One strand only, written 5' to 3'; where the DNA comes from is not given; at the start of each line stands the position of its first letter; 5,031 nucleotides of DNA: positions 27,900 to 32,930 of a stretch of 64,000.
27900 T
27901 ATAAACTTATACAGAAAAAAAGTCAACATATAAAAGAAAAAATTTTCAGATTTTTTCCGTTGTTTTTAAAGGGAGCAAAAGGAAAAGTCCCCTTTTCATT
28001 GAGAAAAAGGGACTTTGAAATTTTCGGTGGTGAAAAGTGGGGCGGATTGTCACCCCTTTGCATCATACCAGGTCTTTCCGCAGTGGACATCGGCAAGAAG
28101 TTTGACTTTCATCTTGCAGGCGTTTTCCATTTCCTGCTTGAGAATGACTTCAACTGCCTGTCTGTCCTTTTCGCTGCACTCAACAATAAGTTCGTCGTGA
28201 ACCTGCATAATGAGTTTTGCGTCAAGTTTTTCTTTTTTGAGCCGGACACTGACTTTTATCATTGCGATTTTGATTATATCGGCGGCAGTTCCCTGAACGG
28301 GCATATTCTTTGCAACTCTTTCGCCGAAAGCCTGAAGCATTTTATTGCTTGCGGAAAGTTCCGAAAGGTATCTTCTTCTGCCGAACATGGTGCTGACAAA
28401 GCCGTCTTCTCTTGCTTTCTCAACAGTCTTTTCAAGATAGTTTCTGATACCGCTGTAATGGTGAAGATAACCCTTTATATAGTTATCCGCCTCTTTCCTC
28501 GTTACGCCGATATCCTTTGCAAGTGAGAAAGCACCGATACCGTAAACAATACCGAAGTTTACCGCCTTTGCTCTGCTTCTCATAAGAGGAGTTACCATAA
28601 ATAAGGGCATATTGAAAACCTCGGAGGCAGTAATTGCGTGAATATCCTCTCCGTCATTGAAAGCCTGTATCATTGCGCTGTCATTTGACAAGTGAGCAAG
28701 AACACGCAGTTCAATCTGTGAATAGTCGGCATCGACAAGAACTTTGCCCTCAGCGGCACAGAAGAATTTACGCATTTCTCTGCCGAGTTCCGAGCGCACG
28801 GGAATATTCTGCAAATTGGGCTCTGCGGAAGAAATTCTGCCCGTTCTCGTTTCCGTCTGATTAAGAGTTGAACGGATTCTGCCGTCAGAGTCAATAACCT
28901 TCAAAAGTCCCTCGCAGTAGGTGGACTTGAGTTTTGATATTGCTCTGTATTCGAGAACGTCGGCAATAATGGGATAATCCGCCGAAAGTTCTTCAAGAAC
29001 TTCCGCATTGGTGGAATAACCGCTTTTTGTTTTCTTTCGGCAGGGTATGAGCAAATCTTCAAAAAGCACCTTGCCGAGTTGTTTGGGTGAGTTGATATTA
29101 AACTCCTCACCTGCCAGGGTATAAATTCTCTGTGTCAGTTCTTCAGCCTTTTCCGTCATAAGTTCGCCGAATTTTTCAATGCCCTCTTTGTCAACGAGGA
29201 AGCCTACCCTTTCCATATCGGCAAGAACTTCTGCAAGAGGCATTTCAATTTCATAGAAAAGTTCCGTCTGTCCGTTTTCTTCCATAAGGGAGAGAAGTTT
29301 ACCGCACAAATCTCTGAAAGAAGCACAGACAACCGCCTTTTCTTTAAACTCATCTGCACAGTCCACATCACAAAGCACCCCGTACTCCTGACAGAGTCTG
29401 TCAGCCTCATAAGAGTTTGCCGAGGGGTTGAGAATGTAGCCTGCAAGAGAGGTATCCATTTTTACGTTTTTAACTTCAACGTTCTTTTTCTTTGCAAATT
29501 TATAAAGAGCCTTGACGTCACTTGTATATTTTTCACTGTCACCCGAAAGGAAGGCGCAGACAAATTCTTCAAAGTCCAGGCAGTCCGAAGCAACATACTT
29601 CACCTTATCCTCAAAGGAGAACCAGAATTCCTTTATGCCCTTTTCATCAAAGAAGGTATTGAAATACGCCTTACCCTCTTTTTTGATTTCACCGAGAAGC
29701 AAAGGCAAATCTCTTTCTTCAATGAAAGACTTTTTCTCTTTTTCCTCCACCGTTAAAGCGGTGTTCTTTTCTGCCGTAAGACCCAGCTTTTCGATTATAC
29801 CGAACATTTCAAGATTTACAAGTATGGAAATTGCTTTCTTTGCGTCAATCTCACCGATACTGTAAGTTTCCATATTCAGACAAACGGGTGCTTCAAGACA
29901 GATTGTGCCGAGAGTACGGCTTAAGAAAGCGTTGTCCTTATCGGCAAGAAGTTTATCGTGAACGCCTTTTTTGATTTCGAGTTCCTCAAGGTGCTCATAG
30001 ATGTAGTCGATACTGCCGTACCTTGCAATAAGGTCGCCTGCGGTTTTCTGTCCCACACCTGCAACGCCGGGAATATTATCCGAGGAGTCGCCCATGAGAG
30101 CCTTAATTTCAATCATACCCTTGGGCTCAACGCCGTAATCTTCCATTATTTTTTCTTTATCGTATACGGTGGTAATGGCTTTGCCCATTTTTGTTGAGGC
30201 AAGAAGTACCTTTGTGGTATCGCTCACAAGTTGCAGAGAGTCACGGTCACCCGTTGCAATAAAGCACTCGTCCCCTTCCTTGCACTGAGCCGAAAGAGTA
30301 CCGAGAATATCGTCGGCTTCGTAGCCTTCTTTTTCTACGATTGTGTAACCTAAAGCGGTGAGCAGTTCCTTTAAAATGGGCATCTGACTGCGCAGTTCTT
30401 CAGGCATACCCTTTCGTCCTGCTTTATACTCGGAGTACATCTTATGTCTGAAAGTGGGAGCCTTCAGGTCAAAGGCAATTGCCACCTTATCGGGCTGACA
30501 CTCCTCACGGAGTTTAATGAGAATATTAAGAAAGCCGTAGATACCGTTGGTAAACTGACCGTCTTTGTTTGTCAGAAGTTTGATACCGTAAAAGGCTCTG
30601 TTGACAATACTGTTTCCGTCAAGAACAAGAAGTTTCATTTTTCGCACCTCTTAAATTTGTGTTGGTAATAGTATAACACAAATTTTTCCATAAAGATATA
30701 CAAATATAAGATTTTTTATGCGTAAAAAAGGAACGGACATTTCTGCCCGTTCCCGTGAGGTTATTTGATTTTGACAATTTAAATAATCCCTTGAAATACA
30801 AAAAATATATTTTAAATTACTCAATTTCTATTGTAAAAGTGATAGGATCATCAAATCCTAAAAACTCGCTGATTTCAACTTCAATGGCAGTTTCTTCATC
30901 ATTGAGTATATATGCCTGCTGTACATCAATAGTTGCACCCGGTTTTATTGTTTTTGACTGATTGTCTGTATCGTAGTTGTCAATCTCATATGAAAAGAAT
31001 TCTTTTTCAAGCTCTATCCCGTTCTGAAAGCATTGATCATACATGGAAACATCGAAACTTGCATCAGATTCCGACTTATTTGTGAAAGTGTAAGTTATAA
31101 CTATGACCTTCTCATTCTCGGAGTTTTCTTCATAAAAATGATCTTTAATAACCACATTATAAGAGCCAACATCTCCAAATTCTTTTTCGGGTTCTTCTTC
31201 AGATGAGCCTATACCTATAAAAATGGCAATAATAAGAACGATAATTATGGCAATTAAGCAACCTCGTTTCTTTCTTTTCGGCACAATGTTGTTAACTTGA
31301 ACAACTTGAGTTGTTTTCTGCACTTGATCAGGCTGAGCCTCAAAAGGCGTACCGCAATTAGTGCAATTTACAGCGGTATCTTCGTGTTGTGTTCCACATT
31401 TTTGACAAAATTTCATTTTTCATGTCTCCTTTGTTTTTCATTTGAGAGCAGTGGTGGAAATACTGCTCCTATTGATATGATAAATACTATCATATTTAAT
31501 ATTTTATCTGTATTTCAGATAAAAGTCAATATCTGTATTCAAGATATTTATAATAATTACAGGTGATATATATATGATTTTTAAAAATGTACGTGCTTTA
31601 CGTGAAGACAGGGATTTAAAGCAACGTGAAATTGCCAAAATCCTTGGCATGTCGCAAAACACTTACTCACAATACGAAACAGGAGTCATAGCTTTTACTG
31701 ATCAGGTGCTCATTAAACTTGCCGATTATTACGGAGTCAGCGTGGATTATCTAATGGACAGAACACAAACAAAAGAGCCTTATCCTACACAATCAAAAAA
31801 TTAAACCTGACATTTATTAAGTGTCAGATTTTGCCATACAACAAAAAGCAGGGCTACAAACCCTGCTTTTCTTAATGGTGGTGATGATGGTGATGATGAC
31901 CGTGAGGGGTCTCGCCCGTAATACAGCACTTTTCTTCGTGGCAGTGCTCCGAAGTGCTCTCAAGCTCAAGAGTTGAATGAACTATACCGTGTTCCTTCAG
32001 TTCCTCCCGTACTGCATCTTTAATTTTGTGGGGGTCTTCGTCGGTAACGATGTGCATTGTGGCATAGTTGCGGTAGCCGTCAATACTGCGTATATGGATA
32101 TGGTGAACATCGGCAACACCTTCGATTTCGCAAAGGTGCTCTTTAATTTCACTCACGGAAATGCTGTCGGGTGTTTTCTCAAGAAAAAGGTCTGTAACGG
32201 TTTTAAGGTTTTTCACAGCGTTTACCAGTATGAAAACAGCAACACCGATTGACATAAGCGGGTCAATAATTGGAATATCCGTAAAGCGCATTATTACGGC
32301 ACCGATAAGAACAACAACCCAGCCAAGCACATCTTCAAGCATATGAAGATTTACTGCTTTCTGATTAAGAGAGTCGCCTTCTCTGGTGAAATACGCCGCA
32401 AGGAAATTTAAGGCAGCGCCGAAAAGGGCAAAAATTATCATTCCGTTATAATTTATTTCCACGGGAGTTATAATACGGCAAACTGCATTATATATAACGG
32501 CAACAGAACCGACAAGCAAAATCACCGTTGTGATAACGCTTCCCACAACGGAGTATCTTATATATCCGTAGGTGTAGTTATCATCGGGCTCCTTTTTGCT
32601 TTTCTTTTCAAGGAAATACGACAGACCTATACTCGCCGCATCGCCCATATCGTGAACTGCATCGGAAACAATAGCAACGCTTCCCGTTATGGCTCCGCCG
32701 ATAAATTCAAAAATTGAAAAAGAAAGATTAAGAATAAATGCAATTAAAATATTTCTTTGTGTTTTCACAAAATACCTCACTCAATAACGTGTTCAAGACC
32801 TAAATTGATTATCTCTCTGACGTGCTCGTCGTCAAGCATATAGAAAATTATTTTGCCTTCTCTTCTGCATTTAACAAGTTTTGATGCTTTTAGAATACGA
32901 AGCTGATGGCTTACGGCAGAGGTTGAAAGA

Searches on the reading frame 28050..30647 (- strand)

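Call 54: search_protein_families(library=pfam, max_evalue=0.00001, proteins=[window:28050-30647:-])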
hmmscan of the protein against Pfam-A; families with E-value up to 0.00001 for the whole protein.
window:28050-30647:- (865 aa): 4 families
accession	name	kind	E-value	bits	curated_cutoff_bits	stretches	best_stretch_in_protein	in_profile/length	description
PF00476.26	DNA_pol_A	-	3.2e-157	523.8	34.3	1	489-862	3-381/381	DNA polymerase family A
PF02739.22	5_3_exonuc_N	-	2e-57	193.9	34.3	1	5-172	1-164/164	5'-3' exonuclease, N-terminal resolvase-like domain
PF01367.25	5_3_exonuc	-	2.4e-28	98.9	40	1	173-269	1-96/97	5'-3' exonuclease, C-terminal SAM fold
PF22619.2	DNA_polI_exo1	-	2.6e-10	40.7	27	1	340-424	17-102/140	DNA polymerase I, ribonuclease H-like domain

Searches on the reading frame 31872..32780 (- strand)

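Call 54: search_protein_families(library=pfam, max_evalue=0.00001, proteins=[window:31872-32780:-])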
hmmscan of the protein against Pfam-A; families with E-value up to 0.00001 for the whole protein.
window:31872-32780:- (302 aa): 2 families
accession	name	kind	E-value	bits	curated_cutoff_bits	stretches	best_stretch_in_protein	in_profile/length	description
PF01545.26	Cation_efflux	-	1e-40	140.1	26.6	1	11-196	1-194/198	Cation efflux family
PF16916.11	ZT_dimer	-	2.5e-10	40.7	26.7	1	204-270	1-72/78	Dimerisation domain of Zinc Transporter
